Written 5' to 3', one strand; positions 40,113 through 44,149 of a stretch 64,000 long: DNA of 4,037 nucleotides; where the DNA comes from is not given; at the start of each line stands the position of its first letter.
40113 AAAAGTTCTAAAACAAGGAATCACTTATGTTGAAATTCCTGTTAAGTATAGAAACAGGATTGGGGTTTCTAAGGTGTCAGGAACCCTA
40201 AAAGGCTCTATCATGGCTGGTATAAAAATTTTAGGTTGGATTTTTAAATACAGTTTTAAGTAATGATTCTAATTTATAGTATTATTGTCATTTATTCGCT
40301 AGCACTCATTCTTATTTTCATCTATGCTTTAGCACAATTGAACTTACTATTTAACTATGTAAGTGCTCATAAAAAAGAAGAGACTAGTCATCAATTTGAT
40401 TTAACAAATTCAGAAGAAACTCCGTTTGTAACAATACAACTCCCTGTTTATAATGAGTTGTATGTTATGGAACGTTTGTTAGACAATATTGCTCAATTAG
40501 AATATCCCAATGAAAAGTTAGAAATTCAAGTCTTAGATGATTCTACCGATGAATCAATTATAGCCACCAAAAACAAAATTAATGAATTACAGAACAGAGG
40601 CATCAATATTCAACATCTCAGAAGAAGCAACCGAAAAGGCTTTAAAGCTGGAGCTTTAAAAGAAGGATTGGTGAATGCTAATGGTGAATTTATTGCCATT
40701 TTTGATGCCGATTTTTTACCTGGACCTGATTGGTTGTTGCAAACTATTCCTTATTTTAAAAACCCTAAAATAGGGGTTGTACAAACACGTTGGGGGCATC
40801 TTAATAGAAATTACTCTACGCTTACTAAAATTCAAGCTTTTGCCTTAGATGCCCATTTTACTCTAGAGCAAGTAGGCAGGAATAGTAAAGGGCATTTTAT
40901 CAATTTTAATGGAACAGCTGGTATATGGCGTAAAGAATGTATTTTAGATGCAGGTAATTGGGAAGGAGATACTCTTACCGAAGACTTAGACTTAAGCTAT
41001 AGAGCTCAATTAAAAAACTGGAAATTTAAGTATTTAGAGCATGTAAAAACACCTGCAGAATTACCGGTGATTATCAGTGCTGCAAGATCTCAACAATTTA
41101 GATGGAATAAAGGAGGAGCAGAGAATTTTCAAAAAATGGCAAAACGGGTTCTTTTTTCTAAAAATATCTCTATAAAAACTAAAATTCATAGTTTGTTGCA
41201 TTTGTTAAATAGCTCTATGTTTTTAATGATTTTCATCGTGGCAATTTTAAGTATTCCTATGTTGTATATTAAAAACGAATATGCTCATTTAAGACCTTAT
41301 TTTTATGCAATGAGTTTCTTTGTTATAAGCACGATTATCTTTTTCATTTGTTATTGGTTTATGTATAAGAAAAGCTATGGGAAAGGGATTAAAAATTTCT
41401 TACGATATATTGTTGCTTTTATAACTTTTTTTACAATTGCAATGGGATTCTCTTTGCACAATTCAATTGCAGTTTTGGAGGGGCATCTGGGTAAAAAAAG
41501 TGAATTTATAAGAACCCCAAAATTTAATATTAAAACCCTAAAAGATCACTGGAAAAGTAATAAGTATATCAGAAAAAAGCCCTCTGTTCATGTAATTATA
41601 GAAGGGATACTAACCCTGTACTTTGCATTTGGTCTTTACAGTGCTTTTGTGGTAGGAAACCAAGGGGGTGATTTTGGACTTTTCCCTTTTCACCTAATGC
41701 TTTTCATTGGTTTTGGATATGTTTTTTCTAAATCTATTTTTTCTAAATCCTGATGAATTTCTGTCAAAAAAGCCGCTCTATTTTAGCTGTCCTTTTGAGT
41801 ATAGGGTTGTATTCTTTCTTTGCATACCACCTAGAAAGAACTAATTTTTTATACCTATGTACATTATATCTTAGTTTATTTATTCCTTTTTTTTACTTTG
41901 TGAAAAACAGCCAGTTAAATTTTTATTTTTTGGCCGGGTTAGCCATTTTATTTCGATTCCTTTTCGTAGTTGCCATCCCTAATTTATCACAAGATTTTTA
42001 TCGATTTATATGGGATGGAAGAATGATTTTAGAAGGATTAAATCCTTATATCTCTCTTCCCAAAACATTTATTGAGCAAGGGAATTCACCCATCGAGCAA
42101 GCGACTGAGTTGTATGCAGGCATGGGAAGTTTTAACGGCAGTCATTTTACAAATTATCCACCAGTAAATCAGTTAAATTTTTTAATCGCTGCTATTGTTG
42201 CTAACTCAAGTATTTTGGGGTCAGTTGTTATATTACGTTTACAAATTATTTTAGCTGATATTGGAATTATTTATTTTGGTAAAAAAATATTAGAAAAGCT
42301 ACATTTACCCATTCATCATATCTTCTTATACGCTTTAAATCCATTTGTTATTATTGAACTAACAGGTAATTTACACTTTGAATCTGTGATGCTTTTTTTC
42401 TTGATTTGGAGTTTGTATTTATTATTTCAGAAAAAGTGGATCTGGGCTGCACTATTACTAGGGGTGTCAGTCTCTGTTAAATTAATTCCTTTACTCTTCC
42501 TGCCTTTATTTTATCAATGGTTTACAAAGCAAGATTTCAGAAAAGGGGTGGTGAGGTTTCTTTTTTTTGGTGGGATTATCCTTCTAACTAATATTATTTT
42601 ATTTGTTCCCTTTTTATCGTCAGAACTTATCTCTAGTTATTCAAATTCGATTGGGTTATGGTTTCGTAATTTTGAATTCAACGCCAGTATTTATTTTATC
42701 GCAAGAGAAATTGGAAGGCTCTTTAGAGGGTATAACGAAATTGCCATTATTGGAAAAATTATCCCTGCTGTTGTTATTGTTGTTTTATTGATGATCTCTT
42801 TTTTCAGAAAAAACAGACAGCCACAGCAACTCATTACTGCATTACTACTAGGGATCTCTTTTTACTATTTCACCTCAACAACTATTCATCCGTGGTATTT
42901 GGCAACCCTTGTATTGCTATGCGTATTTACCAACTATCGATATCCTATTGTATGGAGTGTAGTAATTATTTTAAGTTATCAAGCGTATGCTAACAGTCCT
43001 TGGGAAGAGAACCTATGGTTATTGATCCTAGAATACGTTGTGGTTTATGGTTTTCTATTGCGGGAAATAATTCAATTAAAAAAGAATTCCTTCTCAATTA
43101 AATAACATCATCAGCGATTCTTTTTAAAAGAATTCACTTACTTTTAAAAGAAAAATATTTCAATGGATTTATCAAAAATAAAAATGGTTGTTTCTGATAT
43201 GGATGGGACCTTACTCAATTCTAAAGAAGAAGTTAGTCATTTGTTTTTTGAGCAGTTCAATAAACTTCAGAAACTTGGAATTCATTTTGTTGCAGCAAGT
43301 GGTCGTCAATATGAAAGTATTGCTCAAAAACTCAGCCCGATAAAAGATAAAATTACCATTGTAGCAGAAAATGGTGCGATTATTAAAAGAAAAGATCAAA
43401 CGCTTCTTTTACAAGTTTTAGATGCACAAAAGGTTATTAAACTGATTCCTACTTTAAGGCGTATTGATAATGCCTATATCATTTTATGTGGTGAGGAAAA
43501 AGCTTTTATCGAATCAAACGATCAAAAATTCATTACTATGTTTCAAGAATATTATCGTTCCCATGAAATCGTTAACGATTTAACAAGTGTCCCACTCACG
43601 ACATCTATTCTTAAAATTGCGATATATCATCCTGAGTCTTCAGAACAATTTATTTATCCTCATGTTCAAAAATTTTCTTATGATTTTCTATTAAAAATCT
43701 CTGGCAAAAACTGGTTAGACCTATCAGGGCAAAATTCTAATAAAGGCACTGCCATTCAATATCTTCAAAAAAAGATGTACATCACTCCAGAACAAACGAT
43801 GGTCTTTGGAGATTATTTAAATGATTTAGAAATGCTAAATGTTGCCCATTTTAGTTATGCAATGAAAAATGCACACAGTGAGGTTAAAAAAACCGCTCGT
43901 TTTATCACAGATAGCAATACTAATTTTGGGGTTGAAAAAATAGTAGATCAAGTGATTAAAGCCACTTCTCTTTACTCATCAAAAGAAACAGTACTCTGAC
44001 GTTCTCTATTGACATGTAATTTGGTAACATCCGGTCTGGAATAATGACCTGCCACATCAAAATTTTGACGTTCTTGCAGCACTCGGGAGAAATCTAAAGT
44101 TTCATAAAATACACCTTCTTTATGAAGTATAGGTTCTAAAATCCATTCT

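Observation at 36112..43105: Seven translationally coupled genes joining an NAD(P)H/FAD oxidoreductase and NapH-like polyferredoxin pair to a three-enzyme membrane glycosylation module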

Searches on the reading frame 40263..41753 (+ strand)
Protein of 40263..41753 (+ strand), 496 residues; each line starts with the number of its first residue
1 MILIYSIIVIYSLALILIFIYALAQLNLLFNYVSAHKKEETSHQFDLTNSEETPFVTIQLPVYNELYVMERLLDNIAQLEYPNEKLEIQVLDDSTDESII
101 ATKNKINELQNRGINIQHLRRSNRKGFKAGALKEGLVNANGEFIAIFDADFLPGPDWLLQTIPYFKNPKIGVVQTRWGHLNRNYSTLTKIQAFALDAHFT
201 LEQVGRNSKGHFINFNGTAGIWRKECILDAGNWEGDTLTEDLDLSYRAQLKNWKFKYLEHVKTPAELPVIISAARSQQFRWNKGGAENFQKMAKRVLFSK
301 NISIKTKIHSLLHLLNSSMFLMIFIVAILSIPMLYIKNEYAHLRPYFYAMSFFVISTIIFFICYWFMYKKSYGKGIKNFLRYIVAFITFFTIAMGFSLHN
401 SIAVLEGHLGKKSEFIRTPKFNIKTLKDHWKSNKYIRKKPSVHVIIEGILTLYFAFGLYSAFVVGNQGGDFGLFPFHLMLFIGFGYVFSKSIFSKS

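Call 3: search_protein_families(library=pfam, proteins=[window:40263-41753:+], max_evalue=0.01)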
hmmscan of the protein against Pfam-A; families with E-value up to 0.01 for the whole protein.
window:40263-41753:+ (496 aa): 4 families
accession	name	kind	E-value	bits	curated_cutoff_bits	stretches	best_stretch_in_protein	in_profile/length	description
PF13641.12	Glyco_tranf_2_3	-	3.6e-22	80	27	1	57-283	4-229/230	Glycosyltransferase like family 2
PF00535.33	Glycos_transf_2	-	1.7e-17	64.3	23.3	1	59-192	3-131/168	Glycosyl transferase family 2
PF13632.12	Glyco_trans_2_3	-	1.3e-15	58.2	27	1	144-361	2-191/198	Glycosyl transferase family group 2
PF13506.12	Glyco_transf_21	-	0.00085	19.3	21.7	1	128-283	18-174/174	Glycosyl transferase family 21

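Call 4: search_protein_families(library=ncbifam, proteins=[window:40263-41753:+], max_evalue=0.01)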
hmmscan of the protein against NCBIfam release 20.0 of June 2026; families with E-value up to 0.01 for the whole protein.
window:40263-41753:+ (496 aa): 17 families
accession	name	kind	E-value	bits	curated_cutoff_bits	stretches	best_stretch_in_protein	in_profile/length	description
TIGR03937.1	PgaC_IcaA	equivalog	1.9e-34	119.3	422.3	1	8-390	5-375/407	poly-beta-1,6-N-acetyl-D-glucosamine synthase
TIGR03030.1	CelA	equivalog_domain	2.8e-30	105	699.1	1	9-339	88-427/714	UDP-forming cellulose synthase catalytic subunit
NF008558.0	PRK11498.1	equivalog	1.2e-22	79.7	992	1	13-359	232-571/872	UDP-forming cellulose synthase catalytic subunit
TIGR03965.1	mycofact_glyco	equivalog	2.8e-19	69.3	280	1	49-257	69-272/467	mycofactocin biosynthesis glycosyltransferase MftF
TIGR03111.1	glyc2_xrt_Gpos1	hypoth_equivalog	3.6e-12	45.8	363.95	1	42-392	37-389/439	TIGR03111 family XrtG-associated glycosyltransferase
NF041865.1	EpsU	equivalog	9.2e-11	41.4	700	1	56-342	41-326/394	exopolysaccharide biosynthesis GT2 family glycosyltransferase EpsU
NF041875.1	EPS_EpsD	equivalog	2.7e-07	30.3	370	1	58-173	3-112/325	exopolysaccharide biosynthesis glycosyltransferase EpsD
TIGR04242.1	nodulat_NodC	equivalog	5.8e-07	28.8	550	1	20-192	13-183/395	chitooligosaccharide synthase NodC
NF038302.1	EPS_HpsE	equivalog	3.6e-06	26.2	300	1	56-173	3-120/307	hormogonium polysaccharide biosynthesis glycosyltransferase HpsE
TIGR04440.1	glyco_TIGR04440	domain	6.6e-06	26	70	1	56-195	2-137/215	TIGR00180 family glycosyltransferase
NF047683.1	TeichurnBiosyTuaG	equivalog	1.1e-05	25.2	400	1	52-190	4-136/252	teichuronic acid biosynthesis protein TuaG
NF050050.1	ProtGlycPglI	equivalog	1.3e-05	24.7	500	1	54-150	2-93/306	GalNAc(5)-diNAcBac-PP-undecaprenol beta-1,3-glucosyltransferase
NF007482.0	PRK10073.1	equivalog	3.6e-05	22.9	423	1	51-151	3-96/334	glycosyltransferase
NF003963.0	PRK05454.2-6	equivalog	0.00021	19.9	884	1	88-175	161-254/610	glucans biosynthesis glucosyltransferase MdoH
TIGR03472.1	HpnI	equivalog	0.0016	17.3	310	1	21-199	9-184/373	bacteriohopanetetrol glucosamine biosynthesis glycosyltransferase HpnI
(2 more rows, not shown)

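Call 17: search_solved_structures(query=window:40263-41753:+, max_evalue=0.001)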
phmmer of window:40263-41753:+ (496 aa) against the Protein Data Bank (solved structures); distinct sequences matched with E-value up to 0.001: 10.
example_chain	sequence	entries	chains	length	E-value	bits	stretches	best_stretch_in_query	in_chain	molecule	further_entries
5ej1_A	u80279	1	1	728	2.7e-18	69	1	29-336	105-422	Putative cellulose synthase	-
4hg6_A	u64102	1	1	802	3.1e-18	68.8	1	29-336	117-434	Cellulose Synthase Subunit A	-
4p00_A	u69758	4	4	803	3.1e-18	68.8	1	29-336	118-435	Cellulose Synthase A subunit | Cellulose Synthase subunit A | Putative cellulose synthase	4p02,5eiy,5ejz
7lby_A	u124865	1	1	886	7.3e-15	57.7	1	52-341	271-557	Cellulose synthase catalytic subunit [UDP-forming]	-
9b8v_E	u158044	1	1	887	7.3e-15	57.6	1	52-341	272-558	Cellulose synthase catalytic subunit [UDP-forming]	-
9fmv_A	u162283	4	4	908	7.7e-15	57.6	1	52-341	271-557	Cellulose synthase catalytic subunit [UDP-forming]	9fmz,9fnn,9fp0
6yv7_A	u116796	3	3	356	6.5e-13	51.2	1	53-174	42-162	Glycosyl transferase, family 2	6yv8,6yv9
6yv7_B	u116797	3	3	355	6.5e-13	51.2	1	53-174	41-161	Glycosyl transferase, family 2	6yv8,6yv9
9jma_A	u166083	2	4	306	3e-05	26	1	56-167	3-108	GalNAc(5)-diNAcBac-PP-undecaprenol beta-1,3-glucosyltransferase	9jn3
8dqk_A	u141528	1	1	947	0.00018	23.4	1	232-361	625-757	Cellulose synthase-like CslF6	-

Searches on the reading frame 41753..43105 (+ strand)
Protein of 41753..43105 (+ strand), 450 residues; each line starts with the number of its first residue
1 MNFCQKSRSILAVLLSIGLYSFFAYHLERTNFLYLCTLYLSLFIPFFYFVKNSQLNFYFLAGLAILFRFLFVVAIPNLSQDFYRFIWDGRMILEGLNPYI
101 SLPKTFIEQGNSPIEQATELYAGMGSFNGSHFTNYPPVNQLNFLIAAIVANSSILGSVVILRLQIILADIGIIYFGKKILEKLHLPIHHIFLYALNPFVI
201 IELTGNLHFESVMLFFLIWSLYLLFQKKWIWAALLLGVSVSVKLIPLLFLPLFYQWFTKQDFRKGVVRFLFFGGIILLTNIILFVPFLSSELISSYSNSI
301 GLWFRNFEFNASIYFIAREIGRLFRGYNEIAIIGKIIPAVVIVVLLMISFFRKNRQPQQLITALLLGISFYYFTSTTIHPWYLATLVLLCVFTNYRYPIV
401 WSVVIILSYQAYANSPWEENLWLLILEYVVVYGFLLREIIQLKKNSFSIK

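Call 3: search_protein_families(library=pfam, proteins=[window:41753-43105:+], max_evalue=0.01)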
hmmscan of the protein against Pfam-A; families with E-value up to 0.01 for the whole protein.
window:41753-43105:+ (450 aa): 2 families
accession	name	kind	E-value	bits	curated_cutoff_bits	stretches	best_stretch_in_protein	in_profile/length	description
PF09594.16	GT87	-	3.9e-08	33.8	25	1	133-368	2-229/237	Glycosyltransferase family 87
PF05208.19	ALG3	-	0.0036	17.2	23.6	1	211-362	128-273/358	ALG3 protein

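Call 4: search_protein_families(library=ncbifam, proteins=[window:41753-43105:+], max_evalue=0.01)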
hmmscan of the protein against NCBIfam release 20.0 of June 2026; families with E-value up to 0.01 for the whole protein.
window:41753-43105:+ (450 aa): 2 families
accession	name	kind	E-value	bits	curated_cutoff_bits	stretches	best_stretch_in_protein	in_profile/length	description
TIGR03459.1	crt_membr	equivalog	2.5e-09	36.6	439.4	1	70-405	88-440/470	alpha-(1->6)-mannopyranosyltransferase A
NF038066.1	MptB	equivalog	3.2e-07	29.2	40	1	71-222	149-294/553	polyprenol phosphomannose-dependent alpha 1,6 mannosyltransferase MptB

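Call 56: search_solved_structures(query=window:41753-43105:+, max_evalue=0.1)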
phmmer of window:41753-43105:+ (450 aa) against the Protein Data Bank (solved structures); distinct sequences matched with E-value up to 0.1: 0.

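Call 78: predict_structure(alignment_id=A2)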
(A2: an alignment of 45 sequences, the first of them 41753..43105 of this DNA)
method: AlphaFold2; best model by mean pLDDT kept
length: 450 residues; sequences in the alignment: 45
mean_pLDDT: 91.8   pTM: 0.92
mean pLDDT of the five models: 91.8, 91.8, 91.5, 90.7, 90.2
residues with pLDDT >= 90: 344; 70-90: 82; 50-70: 20; < 50: 4
segments of 3 or more residues with pLDDT < 50: 308-310
pLDDT, mean of each block of 10 residues (from residue 1): 80 98 93 95 97 93 98 91 96 96 93 94 88 93 98 96 98 99 98 98 95 99 98 98 95 97 98 98 94 84 57 71 76 78 95 96 97 83 96 98 94 81 91 96 74
secondary structure, 60 per line:
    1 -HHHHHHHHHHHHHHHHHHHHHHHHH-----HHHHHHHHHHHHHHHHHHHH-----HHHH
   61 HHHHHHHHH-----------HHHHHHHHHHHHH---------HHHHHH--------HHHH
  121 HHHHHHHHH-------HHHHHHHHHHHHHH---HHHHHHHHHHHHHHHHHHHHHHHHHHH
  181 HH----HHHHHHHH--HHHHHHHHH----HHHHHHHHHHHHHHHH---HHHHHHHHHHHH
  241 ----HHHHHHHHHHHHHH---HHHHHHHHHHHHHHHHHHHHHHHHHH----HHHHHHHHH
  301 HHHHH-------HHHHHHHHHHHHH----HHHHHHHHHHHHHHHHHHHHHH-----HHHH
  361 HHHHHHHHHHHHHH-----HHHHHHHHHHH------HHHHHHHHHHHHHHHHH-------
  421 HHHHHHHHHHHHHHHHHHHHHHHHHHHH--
elements in order: H2-26 H32-51 H57-69 H81-93 H103-108 H117-129 H137-150 H154-182 H187-194 H197-205 H210-225 H229-240 H245-258 H262-287 H292-305 H313-325 H330-351 H357-374 H380-390 H397-413 H421-448

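Call 81: fold_search(model_id=the predicted structure, library=pdb)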
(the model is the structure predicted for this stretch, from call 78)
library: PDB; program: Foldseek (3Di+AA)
matches with E <= 10: 134; with E <= 0.001: 4
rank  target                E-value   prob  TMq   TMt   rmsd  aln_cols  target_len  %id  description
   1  9wno_A                7.1e-06  1.00  0.60  0.65   5.4       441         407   16  Cryo-EM structure of Candida glabrata GPI mannosyltransferase I bound to Dol-P-Man (released 2025-12-03)
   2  6snh_X                1.2e-04  1.00  0.62  0.59   6.7       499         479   14  Cryo-EM structure of yeast ALG6 in complex with 6AG9 Fab and Dol25-P-Glc (released 2020-03-11)
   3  9s6r_A                4.3e-04  1.00  0.56  0.64   5.6       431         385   15  Ternary cryo-EM structure of yeast ALG3 with Dol25-PP-GlcNAc2Man5, Dol25-P-Man, and Fab (released 2026-03-18)
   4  9ub7_B                7.4e-04  1.00  0.50  0.56   6.7       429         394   15  Structure of glycosylphosphatidylinositol transamidase,state 1 (released 2026-04-08)
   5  8imx_U                4.1e-03  1.00  0.50  0.53   7.9       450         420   12  Cryo-EM structure of GPI-T with a chimeric GPI-anchored protein (released 2023-08-16)
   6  9dm7_A                5.3e-03  1.00  0.51  0.61   6.7       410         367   14  mannosyltransferase PimE in complex with Fab_E6 (released 2025-06-25)
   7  9dm5                  5.7e-03  1.00  0.50  0.57   6.9       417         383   14  Product-Bound mannosyltransferase PimE (released 2025-06-25)
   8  7wld_U                4.3e-02  1.00  0.48  0.51   8.1       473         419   12  Cryo-EM structure of the human glycosylphosphatidylinositol transamidase complex at 2.53 Angstrom resolution (released 2022-04-27)
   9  9s6s_A                1.2e-01  0.96  0.36  0.31  14.5       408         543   13  Ternary cryo-EM structure of human ALG9 with Dol25-PP-GlcNAc2Man6, Dol25-P-Man and Fab (released 2026-03-18)
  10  6p25_B                1.6e-01  1.00  0.34  0.23   4.9       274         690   14  Structure of S. cerevisiae protein O-mannosyltransferase Pmt1-Pmt2 complex bound to the sugar donor and a peptide acce (released 2019-07-10)
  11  3wak                  1.7e-01  0.93  0.37  0.22  16.2       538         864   10  Crystal structure of the Archaeoglobus fulgidus oligosaccharyltransferase (O29867_ARCFU) in the apo form (released 2013-10-30)
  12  9s6u_A                2.3e-01  0.93  0.37  0.32  14.8       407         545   11  Ternary cryo-EM structure of human ALG9 with Dol25-PP-GlcNAc2Man8, Dol25-P-Man and Fab (released 2026-03-18)
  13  5gmy_A                2.8e-01  0.66  0.27  0.17  16.8       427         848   11  Crystal structure of the Archaeoglobus fulgidus oligosaccharyltransferase (O29867_ARCFU) tethered with an acceptor pep (released 2017-02-01)
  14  9s6t_A                3.8e-01  0.87  0.36  0.34  13.2       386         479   12  Ternary cryo-EM structure of chicken ALG12 with Dol25-PP-GlcNAc2Man7, Dol25-P-Man, and Fab (released 2026-03-18)
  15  6ftg_5                4.3e-01  0.69  0.32  0.24  19.8       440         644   12  Subtomogram average of OST-containing ribosome-translocon complexes from canine rough microsomal membranes (released 2018-03-21)
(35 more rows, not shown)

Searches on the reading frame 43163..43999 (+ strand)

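Call 3: search_protein_families(library=pfam, proteins=[window:43163-43999:+], max_evalue=0.01)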
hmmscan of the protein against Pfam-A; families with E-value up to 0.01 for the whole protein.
window:43163-43999:+ (278 aa): 4 families
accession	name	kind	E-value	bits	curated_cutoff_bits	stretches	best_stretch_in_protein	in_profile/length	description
PF08282.18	Hydrolase_3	-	6.1e-57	193.7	20.9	1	9-259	1-253/255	haloacid dehalogenase-like hydrolase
PF05116.19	S6PP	-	1.5e-15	57.9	20.3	2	176-245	148-218/247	Sucrose-6F-phosphate phosphohydrolase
PF00702.32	Hydrolase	-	3.8e-08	34.4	26.4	1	6-228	1-190/191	haloacid dehalogenase-like hydrolase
PF13419.12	HAD_2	-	0.0037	17.8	23.8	0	12-63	4-58/178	Haloacid dehalogenase-like hydrolase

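Call 4: search_protein_families(library=ncbifam, proteins=[window:43163-43999:+], max_evalue=0.01)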
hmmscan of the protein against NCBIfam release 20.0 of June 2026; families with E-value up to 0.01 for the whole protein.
window:43163-43999:+ (278 aa): 30 families (the best 25 are shown)
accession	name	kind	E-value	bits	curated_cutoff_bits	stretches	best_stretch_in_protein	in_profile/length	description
TIGR00099.1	Cof-subfamily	subfamily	5.4e-50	170.4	137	1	8-259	1-254/256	Cof-type HAD-IIB family hydrolase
NF007806.0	PRK10513.1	equivalog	4.2e-26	91.9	273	1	5-265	2-268/270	sugar-phosphatase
NF045966.1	YcsE_rel_Pase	equivalog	9.6e-26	90.8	220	1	5-258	1-256/265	YcsE-related riboflavin metabolism phosphatase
TIGR01482.1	SPP-subfamily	subfamily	2.4e-25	89.4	107.15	1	9-267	1-223/225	sucrose-phosphate phosphatase subfamily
TIGR01484.1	HAD-SF-IIB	subfamily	6.7e-25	88.4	41.8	1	8-234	1-221/221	HAD-IIB family hydrolase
TIGR01487.1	Pglycolate_arch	equivalog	8.2e-24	84.6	122.75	2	186-260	140-214/215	phosphoglycolate phosphatase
NF002245.0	PRK01158.1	equivalog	8.2e-23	80.9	198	1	5-263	2-227/233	phosphoglycolate phosphatase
NF008213.0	PRK10976.1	equivalog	1.3e-18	67.5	386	1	7-245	3-242/266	sugar/pyridoxal phosphate phosphatase YigL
NF011705.0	PRK15126.1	equivalog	2.1e-17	63.3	336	1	7-243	3-238/272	HMP-PP phosphatase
NF007821.0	PRK10530.1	equivalog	9.1e-14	51.3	274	1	7-263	4-269/272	pyridoxal phosphatase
TIGR01485.1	SPP_plant-cyano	equivalog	3.8e-12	46.3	183.65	1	179-241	153-216/249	sucrose-phosphate phosphatase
TIGR01486.1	HAD-SF-IIB-MPGP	subfamily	4.2e-10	39.4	164.75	2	8-101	1-91/257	mannosyl-3-phosphoglycerate phosphatase family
TIGR01670.1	KdsC-phosphatas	subfamily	2.8e-09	37.1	106.95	1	191-256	74-139/154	3-deoxy-D-manno-octulosonate 8-phosphate phosphatase, YrbI family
NF001218.0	PRK00192.1-5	equivalog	8.8e-09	35.4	362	1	179-237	177-237/275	mannosyl-3-phosphoglycerate phosphatase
TIGR02463.1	MPGP_rel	hypoth_equivalog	1.2e-08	35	282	1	8-79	1-71/216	mannosyl-3-phosphoglycerate phosphatase-related protein YedP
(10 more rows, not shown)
